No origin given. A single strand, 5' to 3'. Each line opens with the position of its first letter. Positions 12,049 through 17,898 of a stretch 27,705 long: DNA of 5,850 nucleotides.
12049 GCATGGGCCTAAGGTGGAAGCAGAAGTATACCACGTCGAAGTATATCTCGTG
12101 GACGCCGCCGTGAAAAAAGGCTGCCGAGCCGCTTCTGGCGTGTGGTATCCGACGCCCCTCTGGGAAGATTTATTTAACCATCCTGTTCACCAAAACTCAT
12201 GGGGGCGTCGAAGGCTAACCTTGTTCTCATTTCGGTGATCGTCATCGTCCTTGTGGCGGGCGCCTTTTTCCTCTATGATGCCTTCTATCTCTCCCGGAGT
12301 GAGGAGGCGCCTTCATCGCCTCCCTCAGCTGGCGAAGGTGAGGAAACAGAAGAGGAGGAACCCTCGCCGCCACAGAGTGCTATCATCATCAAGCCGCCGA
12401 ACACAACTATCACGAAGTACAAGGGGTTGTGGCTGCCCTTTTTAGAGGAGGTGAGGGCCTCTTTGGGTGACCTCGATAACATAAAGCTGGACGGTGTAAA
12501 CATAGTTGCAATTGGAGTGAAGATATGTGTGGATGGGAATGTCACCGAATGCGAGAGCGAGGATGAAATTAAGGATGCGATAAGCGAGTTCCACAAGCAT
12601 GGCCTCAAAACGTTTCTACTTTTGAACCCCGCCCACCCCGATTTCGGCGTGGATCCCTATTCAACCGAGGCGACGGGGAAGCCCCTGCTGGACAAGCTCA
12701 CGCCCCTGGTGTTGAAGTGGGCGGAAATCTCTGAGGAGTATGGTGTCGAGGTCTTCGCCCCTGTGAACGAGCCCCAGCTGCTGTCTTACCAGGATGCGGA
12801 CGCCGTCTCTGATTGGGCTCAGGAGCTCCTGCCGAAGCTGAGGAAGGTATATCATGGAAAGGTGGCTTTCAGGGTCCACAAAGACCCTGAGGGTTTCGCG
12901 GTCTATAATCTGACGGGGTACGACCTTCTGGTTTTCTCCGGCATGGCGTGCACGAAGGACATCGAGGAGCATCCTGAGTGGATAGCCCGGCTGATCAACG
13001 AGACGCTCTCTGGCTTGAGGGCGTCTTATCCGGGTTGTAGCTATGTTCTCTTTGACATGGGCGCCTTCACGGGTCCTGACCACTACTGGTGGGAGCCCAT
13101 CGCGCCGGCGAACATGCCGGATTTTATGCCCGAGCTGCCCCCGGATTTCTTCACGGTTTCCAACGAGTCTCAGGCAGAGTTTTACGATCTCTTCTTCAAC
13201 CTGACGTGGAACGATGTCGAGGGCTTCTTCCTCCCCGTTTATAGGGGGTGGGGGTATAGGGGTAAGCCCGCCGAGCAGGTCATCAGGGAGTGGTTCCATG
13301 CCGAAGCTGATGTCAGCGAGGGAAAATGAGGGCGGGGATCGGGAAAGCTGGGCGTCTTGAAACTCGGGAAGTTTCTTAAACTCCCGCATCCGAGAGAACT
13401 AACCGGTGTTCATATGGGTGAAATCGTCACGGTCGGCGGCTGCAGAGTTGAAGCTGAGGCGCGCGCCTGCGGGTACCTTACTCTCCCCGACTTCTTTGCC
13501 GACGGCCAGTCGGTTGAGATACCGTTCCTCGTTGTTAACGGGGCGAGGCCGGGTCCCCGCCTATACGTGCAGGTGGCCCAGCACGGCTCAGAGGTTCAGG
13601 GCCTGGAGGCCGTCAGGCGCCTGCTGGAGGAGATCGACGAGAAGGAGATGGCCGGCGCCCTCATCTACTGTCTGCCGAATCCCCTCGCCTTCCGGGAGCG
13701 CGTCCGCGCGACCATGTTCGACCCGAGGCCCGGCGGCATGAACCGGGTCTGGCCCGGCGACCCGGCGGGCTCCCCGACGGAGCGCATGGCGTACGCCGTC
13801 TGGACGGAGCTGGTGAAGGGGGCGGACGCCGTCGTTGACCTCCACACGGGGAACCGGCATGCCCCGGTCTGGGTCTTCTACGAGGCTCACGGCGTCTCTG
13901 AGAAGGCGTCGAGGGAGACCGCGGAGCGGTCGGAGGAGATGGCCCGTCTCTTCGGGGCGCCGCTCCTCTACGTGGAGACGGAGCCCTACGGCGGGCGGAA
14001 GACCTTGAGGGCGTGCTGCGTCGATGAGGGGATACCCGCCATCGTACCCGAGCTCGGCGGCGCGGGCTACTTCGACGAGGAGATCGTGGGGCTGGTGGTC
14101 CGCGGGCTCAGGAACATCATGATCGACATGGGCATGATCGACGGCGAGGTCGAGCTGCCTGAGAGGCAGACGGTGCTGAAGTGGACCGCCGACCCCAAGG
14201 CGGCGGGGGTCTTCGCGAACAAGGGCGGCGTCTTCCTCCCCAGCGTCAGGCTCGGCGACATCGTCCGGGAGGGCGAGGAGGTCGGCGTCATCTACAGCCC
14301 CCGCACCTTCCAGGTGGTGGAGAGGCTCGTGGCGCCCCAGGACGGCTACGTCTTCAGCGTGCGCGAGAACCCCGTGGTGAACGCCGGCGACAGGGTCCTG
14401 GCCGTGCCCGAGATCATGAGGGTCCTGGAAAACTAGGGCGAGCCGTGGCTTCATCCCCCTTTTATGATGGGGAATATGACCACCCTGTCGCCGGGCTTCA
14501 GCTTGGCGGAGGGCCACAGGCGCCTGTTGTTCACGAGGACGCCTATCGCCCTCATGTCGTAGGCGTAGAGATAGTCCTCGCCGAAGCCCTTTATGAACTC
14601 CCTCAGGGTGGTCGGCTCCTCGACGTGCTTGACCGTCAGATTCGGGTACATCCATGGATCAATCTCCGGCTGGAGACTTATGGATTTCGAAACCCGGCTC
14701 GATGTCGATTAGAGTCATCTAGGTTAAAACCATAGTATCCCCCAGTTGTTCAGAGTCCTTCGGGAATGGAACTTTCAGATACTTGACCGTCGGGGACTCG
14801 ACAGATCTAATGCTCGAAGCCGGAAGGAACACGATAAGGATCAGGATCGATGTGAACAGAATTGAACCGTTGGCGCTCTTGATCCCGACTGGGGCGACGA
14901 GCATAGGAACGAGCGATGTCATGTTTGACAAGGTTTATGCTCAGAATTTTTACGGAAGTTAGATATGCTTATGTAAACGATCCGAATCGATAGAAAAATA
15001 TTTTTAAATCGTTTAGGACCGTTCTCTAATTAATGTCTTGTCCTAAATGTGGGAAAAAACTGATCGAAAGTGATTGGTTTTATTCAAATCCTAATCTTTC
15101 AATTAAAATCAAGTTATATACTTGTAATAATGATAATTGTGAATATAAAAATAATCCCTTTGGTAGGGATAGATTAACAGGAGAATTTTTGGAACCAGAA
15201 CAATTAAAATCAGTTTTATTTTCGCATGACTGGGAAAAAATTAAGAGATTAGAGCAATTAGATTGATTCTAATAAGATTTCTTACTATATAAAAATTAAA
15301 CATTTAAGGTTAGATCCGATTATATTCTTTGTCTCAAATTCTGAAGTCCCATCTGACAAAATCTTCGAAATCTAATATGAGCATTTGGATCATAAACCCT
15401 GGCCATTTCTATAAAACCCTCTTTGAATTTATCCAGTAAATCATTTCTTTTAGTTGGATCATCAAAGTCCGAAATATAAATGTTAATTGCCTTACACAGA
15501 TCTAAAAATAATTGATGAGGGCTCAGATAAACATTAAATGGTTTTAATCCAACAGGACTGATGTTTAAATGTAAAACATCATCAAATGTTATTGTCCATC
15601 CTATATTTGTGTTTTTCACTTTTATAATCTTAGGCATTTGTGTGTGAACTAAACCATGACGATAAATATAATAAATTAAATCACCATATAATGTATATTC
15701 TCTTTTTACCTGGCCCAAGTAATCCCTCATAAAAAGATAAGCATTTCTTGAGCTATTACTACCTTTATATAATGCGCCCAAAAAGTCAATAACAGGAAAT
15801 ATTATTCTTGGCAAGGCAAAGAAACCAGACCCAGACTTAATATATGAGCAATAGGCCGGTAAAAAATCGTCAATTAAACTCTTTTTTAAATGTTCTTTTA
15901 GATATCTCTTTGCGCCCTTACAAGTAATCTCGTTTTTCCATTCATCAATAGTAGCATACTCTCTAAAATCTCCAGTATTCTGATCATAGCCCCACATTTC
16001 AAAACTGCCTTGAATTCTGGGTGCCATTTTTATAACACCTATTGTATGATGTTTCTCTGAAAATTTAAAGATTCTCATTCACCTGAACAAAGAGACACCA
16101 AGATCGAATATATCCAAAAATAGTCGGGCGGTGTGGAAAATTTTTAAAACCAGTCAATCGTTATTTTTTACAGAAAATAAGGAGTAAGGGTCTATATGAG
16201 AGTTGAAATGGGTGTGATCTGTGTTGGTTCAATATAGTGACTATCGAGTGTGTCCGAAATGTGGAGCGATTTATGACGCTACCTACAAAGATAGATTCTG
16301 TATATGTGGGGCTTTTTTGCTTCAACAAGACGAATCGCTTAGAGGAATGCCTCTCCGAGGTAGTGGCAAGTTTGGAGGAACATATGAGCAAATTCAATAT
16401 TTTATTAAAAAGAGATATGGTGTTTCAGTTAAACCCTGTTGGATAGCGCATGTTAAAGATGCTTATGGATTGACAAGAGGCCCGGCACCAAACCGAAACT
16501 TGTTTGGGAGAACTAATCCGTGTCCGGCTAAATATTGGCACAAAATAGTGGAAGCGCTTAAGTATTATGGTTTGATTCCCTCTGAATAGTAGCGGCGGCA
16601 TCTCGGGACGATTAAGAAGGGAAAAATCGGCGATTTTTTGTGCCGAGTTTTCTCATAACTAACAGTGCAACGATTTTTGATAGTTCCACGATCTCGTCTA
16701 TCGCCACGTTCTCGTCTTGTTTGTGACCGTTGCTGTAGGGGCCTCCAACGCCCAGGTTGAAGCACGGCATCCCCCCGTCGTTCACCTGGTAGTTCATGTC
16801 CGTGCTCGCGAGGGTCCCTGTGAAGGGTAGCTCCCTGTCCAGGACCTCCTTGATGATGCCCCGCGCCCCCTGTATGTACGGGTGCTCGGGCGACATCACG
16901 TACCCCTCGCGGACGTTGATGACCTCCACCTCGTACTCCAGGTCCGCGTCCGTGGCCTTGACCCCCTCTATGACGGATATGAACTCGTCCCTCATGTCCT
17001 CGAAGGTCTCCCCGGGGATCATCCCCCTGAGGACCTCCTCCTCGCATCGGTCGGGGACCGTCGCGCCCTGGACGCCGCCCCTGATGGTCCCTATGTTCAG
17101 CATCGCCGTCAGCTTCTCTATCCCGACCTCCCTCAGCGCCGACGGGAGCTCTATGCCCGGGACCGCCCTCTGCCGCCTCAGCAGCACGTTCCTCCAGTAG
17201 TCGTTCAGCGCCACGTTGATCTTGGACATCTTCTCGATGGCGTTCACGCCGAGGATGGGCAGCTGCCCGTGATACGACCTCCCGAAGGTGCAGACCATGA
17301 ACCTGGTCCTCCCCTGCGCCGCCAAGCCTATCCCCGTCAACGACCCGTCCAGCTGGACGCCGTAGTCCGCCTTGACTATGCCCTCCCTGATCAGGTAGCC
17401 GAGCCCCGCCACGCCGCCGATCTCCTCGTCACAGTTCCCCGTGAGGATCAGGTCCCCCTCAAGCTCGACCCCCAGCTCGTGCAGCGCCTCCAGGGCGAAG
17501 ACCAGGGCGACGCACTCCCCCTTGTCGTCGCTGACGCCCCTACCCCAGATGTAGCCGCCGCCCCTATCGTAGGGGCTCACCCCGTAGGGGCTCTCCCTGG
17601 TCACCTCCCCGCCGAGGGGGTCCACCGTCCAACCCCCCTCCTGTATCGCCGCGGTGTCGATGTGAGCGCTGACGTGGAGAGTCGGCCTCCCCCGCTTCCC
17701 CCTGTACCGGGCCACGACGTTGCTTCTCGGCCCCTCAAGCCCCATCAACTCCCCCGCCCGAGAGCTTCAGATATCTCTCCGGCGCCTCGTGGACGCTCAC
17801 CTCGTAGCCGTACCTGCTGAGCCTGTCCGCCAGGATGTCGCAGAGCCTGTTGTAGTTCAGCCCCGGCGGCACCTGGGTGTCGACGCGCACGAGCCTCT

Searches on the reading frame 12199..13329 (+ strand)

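Call 79: search_protein_families(library=pfam, proteins=[window:12199-13329:+], max_evalue=0.001)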
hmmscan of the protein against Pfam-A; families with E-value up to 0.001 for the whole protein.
window:12199-13329:+ (376 aa): 1 family
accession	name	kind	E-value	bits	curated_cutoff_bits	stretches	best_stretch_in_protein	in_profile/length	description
PF22612.2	GH113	-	5.3e-06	26.4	27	1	116-267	53-206/289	Glycoside Hydrolase Family 113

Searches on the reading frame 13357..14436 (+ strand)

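Call 79: search_protein_families(library=pfam, proteins=[window:13357-14436:+], max_evalue=0.001)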
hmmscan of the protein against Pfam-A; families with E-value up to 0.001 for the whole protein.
window:13357-14436:+ (359 aa): 1 family
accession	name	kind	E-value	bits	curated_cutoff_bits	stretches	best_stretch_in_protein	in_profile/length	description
PF24827.1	AstE_AspA_cat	-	5.1e-25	88.6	25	1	65-255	1-189/192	Succinylglutamate desuccinylase/Aspartoacylase catalytic domain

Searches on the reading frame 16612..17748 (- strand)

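Call 79: search_protein_families(library=pfam, proteins=[window:16612-17748:-], max_evalue=0.001)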
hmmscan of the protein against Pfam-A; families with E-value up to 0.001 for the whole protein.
window:16612-17748:- (378 aa): 2 families
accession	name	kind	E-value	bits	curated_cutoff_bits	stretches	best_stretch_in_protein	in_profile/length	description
PF01546.33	Peptidase_M20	-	2.1e-22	80.5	24.6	1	27-365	3-205/206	Peptidase family M20/M25/M40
PF07687.19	M20_dimer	-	2e-08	34.5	21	1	145-262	4-101/107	Peptidase dimerisation domain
